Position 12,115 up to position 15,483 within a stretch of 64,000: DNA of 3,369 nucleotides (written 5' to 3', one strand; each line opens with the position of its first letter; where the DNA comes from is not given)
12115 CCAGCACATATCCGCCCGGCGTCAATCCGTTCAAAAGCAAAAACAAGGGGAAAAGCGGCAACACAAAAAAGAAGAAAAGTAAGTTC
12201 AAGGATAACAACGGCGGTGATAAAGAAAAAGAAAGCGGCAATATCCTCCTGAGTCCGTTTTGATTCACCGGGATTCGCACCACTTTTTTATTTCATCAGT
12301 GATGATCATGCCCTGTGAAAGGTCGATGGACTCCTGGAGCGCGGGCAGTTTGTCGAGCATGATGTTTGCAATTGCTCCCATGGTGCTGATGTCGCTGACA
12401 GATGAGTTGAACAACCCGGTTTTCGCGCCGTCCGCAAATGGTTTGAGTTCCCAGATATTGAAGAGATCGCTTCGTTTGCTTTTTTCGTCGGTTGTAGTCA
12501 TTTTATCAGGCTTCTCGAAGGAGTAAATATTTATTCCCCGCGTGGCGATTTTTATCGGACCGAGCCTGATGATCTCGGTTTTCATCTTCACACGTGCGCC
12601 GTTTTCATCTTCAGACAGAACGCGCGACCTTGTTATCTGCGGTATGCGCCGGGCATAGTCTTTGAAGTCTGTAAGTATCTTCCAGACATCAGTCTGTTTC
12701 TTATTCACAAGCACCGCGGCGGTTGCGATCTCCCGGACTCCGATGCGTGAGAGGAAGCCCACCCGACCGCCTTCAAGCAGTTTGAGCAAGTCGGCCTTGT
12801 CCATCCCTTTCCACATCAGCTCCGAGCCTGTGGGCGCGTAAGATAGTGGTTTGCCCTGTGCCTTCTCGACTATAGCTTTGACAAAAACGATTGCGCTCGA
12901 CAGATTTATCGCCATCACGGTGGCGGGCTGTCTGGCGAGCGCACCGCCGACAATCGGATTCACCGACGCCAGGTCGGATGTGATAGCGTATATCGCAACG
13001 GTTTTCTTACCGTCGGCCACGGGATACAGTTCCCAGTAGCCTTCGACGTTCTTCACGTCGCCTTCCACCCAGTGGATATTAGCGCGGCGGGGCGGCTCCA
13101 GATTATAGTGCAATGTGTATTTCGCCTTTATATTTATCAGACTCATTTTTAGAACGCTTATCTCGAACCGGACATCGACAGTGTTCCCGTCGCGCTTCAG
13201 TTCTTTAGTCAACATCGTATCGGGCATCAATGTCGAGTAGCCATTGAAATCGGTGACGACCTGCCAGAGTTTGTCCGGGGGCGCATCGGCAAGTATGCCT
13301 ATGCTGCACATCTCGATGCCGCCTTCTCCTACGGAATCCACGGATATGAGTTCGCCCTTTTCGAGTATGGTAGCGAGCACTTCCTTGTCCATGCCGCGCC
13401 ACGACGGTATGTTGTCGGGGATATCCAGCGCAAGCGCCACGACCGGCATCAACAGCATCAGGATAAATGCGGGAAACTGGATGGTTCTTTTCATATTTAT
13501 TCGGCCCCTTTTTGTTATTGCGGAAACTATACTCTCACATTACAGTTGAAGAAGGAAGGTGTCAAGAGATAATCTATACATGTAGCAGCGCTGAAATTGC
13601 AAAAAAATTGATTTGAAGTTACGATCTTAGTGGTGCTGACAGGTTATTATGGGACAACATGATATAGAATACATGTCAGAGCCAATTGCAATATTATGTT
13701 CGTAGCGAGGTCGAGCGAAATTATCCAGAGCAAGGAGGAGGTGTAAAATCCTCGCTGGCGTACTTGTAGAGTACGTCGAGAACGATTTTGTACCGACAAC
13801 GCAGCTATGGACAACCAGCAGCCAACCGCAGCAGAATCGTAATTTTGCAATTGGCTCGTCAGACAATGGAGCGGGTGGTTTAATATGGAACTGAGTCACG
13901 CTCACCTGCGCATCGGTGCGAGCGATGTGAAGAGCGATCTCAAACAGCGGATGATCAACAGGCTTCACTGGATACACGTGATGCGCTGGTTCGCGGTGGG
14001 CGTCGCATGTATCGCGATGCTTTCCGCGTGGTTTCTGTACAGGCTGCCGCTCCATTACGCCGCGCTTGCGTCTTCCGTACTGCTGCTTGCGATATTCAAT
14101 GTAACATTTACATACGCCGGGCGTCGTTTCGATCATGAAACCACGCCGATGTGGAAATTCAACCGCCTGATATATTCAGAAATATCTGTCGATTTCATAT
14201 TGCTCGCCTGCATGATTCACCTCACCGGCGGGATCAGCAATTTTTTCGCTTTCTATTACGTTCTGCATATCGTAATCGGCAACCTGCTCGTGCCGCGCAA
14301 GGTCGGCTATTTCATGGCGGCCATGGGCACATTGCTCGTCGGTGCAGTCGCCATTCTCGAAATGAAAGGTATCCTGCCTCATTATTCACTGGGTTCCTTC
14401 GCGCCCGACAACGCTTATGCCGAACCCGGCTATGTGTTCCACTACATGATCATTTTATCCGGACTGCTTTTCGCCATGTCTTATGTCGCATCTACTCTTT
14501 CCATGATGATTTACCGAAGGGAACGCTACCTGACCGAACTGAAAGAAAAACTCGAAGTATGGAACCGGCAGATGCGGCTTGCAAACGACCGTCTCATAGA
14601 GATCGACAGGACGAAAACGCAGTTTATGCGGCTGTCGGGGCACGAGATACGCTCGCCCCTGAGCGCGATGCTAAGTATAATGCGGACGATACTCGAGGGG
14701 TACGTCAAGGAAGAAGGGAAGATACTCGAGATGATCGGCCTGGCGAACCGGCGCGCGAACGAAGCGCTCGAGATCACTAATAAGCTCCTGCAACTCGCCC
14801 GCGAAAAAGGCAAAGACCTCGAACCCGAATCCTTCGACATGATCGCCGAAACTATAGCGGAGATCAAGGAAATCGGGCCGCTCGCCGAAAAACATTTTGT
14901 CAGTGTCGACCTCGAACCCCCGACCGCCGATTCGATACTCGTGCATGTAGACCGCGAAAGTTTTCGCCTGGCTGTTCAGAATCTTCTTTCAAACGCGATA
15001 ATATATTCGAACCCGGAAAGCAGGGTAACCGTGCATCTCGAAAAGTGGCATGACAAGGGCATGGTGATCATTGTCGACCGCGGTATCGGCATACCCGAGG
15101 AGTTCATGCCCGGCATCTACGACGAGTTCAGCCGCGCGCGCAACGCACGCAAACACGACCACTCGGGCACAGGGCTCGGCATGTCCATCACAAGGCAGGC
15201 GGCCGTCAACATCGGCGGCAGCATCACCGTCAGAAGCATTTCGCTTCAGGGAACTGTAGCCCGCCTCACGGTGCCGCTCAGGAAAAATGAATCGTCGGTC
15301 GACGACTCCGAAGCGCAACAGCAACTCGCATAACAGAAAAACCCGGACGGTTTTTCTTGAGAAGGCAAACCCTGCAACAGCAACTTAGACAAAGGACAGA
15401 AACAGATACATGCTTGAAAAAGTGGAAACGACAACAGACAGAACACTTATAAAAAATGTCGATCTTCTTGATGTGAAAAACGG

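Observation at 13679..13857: A dispersed ~179-bp foldback element with perfect 16-bp TIRs and 4-bp target-site duplications: an apparently active MITE family at about one copy per 8 kb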

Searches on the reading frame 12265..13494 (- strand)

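Call 16: search_protein_families(library=pfam, proteins=[window:12265-13494:-])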
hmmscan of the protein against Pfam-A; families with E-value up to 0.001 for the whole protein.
window:12265-13494:- (409 aa): 3 families
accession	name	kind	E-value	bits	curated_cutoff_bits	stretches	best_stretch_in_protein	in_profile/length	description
PF03364.25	Polyketide_cyc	-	6.9e-18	65.5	23.4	2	70-177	2-103/126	Polyketide cyclase / dehydrase and lipid transport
PF10604.15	Polyketide_cyc2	-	2.9e-13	50.8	27.4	1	69-183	10-115/142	Polyketide cyclase / dehydrase and lipid transport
PF06240.19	COXG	-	0.00018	21.7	22.2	0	263-332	5-69/140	Carbon monoxide dehydrogenase subunit G (CoxG)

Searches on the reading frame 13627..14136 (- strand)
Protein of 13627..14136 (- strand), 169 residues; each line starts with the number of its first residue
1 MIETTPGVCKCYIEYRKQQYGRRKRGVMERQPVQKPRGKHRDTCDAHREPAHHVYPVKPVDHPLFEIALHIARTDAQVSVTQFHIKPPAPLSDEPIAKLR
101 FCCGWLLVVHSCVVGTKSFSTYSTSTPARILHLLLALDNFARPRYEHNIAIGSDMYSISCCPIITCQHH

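Call 80: search_protein_families(library=pfam, proteins=[window:13627-14136:-], max_evalue=0.01)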
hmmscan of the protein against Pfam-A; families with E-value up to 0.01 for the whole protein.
window:13627-14136:- (169 aa): 0 families

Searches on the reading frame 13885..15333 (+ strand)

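Call 16: search_protein_families(library=pfam, proteins=[window:13885-15333:+])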
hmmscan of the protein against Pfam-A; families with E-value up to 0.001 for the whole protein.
window:13885-15333:+ (482 aa): 3 families
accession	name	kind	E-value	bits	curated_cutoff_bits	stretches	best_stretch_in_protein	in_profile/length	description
PF02518.31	HATPase_c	-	1.2e-22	80.9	26.4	1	356-466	2-110/111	Histidine kinase-, DNA gyrase B-, and HSP90-like ATPase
PF25323.1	6TM_PilS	-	1.8e-09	38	27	1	90-211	71-184/189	PilS-like transmembrane domain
PF00512.31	HisKA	-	3.1e-05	24.4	26.9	1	244-307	2-63/66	His Kinase A (phospho-acceptor) domain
